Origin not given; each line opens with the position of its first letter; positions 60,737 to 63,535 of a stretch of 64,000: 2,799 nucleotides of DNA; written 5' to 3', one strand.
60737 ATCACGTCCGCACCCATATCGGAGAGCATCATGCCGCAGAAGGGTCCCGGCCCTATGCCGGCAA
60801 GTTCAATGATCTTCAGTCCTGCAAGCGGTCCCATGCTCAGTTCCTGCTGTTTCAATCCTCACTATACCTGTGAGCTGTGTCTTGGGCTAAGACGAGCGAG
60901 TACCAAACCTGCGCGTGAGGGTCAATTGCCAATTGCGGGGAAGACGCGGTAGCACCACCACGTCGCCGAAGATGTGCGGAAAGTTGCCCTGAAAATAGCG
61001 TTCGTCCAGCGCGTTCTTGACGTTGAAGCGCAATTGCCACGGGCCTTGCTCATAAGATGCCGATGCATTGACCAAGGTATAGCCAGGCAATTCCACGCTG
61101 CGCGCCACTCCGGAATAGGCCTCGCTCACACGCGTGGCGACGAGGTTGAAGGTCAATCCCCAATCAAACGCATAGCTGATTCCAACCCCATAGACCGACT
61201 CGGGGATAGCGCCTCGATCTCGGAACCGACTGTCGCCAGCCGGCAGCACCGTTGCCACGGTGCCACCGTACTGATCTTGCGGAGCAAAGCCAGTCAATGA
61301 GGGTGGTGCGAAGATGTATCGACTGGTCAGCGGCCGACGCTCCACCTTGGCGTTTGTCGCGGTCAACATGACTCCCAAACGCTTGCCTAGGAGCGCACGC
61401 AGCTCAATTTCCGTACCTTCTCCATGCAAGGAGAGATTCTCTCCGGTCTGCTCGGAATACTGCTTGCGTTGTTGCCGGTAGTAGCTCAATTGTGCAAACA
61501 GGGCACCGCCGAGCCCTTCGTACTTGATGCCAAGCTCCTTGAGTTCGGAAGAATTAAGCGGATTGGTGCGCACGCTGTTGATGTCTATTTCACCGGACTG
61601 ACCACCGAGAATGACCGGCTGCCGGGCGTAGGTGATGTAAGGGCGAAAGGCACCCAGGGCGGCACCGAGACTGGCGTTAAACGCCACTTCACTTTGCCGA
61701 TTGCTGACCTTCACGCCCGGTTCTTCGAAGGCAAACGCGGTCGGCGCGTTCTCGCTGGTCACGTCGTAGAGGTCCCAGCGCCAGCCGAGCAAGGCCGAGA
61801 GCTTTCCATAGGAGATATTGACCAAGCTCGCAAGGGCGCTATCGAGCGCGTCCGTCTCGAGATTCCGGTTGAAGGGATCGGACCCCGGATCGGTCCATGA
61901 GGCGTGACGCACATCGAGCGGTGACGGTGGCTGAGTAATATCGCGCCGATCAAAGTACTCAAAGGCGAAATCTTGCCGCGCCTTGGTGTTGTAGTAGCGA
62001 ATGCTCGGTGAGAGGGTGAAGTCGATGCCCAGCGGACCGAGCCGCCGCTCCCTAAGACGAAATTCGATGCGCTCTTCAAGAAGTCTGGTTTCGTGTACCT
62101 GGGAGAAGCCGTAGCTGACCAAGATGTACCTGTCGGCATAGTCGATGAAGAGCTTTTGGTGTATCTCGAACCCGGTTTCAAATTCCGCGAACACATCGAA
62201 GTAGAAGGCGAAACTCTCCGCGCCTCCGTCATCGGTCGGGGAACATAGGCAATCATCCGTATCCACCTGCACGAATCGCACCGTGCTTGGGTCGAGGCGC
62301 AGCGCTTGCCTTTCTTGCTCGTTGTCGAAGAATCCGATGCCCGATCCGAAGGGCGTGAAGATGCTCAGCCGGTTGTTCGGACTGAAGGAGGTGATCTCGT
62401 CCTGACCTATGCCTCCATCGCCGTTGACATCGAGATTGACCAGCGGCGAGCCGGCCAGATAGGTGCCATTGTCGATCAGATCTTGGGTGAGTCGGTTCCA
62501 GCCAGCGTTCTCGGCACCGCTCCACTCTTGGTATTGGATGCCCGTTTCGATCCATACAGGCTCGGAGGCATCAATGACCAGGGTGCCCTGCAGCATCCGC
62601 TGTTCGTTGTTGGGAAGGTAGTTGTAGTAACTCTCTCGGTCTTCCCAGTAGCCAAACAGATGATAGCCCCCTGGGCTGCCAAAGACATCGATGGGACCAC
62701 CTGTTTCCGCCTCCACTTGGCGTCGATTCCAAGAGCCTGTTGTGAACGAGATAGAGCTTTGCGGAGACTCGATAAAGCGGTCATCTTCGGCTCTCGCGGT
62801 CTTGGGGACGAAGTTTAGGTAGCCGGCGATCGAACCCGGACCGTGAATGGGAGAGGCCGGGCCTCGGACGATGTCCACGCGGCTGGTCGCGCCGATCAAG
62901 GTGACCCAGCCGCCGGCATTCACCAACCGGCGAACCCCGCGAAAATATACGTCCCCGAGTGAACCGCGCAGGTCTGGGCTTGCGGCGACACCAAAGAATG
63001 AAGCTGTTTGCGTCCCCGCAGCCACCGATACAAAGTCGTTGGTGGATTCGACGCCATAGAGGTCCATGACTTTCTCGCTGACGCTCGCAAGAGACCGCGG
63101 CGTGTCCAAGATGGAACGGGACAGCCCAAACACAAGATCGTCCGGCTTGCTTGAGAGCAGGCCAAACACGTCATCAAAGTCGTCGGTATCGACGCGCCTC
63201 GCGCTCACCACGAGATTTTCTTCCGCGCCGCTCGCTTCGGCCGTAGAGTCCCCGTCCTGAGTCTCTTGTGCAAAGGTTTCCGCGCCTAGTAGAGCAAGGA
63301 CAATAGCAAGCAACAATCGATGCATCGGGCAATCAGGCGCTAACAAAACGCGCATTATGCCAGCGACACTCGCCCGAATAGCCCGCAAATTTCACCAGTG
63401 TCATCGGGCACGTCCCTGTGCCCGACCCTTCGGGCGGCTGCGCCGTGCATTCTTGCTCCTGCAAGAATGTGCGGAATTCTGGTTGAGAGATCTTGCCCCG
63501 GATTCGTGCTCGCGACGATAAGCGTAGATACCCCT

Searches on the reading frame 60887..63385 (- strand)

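Call 67: search_protein_families(library=ncbifam, proteins=[window:60887-63385:-], max_evalue=1e-10)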
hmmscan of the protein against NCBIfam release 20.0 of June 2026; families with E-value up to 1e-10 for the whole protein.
window:60887-63385:- (832 aa): 2 families
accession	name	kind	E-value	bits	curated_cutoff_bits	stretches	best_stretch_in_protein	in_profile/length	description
TIGR01783.1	TonB-siderophor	subfamily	1e-20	73.9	223.5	0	727-827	546-649/649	TonB-dependent siderophore receptor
NF049960.1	siderphRecptFauA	equivalog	9.1e-14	50.8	900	0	23-287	7-265/727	TonB-dependent alcaligin siderophore receptor FauA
